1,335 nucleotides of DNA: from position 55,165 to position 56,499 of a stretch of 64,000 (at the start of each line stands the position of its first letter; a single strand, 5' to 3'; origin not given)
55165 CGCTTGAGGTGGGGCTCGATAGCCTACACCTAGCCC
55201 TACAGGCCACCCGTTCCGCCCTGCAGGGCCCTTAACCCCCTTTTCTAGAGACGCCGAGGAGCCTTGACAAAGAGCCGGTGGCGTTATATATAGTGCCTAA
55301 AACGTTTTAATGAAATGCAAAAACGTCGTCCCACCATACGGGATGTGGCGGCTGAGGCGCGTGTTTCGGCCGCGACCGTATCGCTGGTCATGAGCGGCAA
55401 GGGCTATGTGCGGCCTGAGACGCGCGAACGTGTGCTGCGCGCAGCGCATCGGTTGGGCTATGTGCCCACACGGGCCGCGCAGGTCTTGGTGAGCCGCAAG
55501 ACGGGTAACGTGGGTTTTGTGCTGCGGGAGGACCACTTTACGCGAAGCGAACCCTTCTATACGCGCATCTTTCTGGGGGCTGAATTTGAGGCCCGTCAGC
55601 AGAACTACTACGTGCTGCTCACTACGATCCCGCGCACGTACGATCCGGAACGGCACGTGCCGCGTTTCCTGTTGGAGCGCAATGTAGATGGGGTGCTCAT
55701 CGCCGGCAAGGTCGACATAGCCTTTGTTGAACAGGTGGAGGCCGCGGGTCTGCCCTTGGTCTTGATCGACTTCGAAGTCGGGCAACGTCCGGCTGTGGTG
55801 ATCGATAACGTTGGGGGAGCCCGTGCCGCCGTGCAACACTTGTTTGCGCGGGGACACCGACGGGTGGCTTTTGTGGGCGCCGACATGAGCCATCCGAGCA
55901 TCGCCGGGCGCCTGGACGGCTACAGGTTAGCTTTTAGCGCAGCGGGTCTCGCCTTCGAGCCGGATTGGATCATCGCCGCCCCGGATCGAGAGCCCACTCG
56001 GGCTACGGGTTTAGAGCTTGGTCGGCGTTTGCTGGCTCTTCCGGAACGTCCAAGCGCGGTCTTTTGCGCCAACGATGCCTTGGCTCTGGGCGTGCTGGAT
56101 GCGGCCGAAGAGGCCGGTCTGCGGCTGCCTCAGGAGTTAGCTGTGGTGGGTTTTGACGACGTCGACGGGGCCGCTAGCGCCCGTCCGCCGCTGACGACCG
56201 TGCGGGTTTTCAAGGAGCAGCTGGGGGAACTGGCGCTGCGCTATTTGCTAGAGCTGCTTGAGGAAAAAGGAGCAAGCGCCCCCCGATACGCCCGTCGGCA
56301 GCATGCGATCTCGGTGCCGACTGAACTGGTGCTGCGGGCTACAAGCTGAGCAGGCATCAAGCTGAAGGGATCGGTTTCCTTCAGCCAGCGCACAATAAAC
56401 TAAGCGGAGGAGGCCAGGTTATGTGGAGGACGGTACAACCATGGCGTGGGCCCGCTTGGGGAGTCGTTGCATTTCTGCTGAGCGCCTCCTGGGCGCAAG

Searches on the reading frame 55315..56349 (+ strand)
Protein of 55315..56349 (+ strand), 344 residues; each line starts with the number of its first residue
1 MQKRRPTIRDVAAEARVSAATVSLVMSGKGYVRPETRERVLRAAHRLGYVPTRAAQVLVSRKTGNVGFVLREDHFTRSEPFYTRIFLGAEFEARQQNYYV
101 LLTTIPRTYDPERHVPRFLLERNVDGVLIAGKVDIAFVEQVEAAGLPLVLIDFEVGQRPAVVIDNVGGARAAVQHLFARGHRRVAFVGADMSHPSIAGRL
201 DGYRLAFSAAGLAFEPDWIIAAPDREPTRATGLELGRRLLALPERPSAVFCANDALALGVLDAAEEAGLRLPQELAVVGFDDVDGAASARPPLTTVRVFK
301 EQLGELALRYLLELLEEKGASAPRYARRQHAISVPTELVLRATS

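Call 6: search_protein_families(library=pfam, proteins=[window:55315-56349:+], max_evalue=0.1)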
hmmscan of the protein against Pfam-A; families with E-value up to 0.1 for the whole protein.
window:55315-56349:+ (344 aa): 6 families
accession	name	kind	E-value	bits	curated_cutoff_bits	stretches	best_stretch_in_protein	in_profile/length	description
PF13377.12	Peripla_BP_3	-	1.4e-36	126.6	26.5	1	173-343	1-166/167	Periplasmic binding protein-like domain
PF00532.27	Peripla_BP_1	-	5.7e-24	85.5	22.2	1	64-315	2-261/281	Periplasmic binding proteins and sugar binding domain of LacI family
PF00356.27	LacI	-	3.8e-15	55.8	27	1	7-51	1-45/46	Bacterial regulatory proteins, lacI family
PF13407.12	Peripla_BP_4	-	4.5e-08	33.4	35.1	1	79-282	10-218/258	Periplasmic binding protein domain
PF13560.12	HTH_31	-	0.0079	16.9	27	1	6-43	15-53/64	Helix-turn-helix domain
PF00441.29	Acyl-CoA_dh_1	-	0.073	13.6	22.4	0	157-203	14-60/150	Acyl-CoA dehydrogenase, C-terminal domain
